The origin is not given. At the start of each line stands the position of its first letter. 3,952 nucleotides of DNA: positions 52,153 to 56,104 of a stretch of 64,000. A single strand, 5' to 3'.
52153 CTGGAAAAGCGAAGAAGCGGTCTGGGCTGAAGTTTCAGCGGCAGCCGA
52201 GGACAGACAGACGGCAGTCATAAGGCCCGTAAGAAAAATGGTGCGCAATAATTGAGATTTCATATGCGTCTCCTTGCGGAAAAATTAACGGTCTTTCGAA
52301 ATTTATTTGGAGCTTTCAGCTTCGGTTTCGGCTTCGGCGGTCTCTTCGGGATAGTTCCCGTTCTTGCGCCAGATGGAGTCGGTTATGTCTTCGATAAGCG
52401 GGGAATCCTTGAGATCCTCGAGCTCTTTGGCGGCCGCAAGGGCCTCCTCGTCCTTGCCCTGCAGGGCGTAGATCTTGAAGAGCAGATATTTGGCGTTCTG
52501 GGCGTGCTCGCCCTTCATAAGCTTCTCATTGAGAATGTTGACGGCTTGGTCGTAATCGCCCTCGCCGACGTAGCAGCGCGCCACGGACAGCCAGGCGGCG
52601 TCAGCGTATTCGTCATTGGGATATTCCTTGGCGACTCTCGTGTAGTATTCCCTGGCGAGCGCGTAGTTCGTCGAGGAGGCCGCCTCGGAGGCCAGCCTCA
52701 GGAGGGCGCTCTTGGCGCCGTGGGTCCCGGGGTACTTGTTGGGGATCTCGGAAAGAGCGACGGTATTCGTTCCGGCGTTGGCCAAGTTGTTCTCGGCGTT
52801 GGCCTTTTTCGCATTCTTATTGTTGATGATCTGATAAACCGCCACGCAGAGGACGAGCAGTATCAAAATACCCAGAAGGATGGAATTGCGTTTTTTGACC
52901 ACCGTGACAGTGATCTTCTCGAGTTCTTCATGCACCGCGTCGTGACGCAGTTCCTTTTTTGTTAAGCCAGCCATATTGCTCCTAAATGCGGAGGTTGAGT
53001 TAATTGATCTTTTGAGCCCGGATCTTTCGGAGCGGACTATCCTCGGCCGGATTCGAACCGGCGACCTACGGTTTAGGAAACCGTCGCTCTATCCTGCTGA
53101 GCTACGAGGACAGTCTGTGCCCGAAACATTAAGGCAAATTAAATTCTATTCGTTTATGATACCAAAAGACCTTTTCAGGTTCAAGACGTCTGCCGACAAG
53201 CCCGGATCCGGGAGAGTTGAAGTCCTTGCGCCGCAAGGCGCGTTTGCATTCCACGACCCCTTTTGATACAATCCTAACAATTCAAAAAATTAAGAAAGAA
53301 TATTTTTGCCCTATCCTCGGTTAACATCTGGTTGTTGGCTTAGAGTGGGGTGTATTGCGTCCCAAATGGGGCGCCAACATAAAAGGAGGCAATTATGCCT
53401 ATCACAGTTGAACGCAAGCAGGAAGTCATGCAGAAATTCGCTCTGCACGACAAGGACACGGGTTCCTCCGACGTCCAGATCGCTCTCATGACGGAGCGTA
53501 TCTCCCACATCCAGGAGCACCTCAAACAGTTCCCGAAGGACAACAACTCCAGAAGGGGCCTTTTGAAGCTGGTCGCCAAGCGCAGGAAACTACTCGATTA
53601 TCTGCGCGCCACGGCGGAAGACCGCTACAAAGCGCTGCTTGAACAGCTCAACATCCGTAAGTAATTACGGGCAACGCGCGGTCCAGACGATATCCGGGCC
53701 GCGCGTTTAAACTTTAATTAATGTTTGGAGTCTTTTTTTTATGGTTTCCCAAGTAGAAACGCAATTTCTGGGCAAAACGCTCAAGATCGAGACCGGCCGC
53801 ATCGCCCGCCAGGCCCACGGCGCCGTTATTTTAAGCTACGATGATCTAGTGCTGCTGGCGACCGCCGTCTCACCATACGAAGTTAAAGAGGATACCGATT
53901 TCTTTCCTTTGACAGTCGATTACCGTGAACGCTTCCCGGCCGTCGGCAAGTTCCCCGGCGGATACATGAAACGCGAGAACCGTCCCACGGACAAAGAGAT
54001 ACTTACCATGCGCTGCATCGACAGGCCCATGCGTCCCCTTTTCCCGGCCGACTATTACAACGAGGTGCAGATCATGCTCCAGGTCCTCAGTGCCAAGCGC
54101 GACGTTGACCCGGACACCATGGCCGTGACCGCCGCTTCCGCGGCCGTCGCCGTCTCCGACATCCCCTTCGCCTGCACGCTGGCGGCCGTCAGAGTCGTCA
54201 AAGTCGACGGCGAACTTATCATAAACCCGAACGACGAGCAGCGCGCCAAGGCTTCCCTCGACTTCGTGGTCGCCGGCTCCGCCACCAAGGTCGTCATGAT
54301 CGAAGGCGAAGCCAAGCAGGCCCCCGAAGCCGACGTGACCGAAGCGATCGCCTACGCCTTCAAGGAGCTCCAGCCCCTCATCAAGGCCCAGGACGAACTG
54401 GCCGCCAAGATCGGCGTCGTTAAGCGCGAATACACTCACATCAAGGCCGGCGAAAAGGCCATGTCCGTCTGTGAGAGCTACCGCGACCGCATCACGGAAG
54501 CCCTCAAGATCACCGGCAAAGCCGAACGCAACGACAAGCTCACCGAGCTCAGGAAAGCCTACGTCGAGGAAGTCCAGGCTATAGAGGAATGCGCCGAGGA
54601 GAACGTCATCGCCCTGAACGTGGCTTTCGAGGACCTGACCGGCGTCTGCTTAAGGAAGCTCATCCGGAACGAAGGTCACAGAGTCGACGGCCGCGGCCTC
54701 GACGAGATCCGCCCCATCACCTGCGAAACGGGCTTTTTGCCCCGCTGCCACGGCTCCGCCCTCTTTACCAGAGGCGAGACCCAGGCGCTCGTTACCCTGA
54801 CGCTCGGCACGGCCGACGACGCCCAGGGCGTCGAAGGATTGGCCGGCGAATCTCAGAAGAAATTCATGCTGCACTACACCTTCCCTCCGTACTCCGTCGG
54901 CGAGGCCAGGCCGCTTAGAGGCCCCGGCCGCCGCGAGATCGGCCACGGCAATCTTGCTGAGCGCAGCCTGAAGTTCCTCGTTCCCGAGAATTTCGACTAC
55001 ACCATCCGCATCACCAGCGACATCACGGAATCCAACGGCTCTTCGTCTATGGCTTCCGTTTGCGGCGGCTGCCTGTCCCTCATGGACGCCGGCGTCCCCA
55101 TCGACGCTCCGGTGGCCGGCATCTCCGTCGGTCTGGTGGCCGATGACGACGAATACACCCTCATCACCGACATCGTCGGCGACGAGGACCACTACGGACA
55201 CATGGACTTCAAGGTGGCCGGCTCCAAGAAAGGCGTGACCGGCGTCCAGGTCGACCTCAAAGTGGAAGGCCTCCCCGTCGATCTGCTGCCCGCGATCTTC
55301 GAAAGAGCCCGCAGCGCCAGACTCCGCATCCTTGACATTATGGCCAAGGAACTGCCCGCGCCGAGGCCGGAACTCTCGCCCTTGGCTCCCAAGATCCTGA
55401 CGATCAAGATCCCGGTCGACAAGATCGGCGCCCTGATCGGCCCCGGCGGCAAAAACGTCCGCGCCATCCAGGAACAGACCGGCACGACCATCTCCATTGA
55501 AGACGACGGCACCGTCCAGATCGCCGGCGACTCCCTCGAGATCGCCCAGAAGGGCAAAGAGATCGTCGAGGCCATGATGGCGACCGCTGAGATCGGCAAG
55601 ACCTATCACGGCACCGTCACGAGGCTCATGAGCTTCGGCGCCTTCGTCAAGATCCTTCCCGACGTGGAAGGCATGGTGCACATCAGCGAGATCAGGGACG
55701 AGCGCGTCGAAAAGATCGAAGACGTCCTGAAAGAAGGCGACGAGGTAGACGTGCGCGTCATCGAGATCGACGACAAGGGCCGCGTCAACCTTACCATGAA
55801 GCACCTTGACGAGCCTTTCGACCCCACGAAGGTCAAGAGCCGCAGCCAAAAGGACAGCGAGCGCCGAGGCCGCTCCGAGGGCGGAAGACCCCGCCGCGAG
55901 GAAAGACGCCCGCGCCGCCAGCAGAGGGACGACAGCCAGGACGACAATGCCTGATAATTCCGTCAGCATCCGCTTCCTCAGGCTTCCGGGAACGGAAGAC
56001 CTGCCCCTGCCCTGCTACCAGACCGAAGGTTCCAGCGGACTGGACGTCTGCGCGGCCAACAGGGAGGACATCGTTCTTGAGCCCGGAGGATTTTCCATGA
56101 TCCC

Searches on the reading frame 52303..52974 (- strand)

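Call 9: search_protein_families(library=pfam, proteins=[window:52303-52974:-], max_evalue=0.001)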
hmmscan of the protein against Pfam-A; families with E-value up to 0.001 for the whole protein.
window:52303-52974:- (223 aa): 9 families
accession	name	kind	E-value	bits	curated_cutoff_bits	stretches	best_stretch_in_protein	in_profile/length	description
PF09976.15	TPR_21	-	1.9e-10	41.2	25.5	1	32-181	11-168/193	Tetratricopeptide repeat-like domain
PF14559.12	TPR_19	-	3.5e-10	40.5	25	2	101-149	4-49/68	Tetratricopeptide repeat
PF13174.12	TPR_6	-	5.4e-07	30.3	26.3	0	90-120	2-32/33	Tetratricopeptide repeat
PF13428.12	TPR_14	-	6.6e-06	26.8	23.5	0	126-150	2-26/44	Tetratricopeptide repeat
PF07719.23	TPR_2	-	2.2e-05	24.7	27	0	90-121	3-34/34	Tetratricopeptide repeat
PF12895.13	ANAPC3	-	6.7e-05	23.5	27.2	1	107-183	8-80/82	Anaphase-promoting complex, cyclosome, subunit 3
PF13432.12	TPR_16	-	0.00031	21.6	32.7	1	92-147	1-52/65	Tetratricopeptide repeat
PF13176.12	TPR_7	-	0.00087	19.6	27.9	0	127-149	1-23/36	Tetratricopeptide repeat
PF13181.12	TPR_8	-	0.0009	19.7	25.7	0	127-149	3-25/34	Tetratricopeptide repeat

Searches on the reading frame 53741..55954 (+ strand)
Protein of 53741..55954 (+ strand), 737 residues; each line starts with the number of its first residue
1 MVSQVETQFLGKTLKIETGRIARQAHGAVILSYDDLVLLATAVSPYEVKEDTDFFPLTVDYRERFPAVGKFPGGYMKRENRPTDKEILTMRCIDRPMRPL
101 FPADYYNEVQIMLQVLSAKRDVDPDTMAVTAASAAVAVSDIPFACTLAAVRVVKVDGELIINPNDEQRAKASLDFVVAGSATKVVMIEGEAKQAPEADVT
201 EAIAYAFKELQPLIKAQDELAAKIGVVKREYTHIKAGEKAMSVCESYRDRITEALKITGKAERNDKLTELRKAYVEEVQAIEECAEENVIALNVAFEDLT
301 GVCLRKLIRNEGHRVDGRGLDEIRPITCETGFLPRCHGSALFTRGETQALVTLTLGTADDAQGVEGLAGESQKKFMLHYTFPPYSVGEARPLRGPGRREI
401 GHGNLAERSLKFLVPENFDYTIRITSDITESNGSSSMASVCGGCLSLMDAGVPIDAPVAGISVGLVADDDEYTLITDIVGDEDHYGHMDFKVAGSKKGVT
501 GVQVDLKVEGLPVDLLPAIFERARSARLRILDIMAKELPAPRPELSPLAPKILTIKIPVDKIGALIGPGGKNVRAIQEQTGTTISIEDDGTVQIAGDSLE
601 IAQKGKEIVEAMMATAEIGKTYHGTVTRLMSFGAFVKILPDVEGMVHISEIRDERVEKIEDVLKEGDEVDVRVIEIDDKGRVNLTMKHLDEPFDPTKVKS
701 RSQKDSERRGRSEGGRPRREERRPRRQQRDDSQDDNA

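Call 9: search_protein_families(library=pfam, proteins=[window:53741-55954:+], max_evalue=0.001)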
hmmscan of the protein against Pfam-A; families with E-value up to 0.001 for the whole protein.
window:53741-55954:+ (737 aa): 7 families
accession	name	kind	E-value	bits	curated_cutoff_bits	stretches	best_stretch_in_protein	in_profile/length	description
PF01138.27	RNase_PH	-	1.6e-55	187.4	25.5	2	322-453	1-130/130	3' exoribonuclease family, domain 1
PF03725.20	RNase_PH_C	-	5.1e-19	68.4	20.8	1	148-208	4-66/67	3' exoribonuclease family, domain 2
PF00575.29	S1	-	9.2e-19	68.1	22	1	617-687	3-74/74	S1 RNA binding domain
PF00013.35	KH_1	-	2.1e-12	47.1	21.5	1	553-607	2-62/66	KH domain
PF03726.19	PNPase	-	5.6e-11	43.2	24.6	1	243-318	6-80/81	Polyribonucleotide nucleotidyltransferase, RNA binding domain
PF22675.2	KH-I_KHDC4-BBP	-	3e-05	24.2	30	1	562-597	8-43/76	KHDC4/BBP-like, KH-domain type I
PF24685.1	OB_RRP5_4th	-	5.5e-05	23.5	31.5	1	642-676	37-71/92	RRP5 OB-fold domain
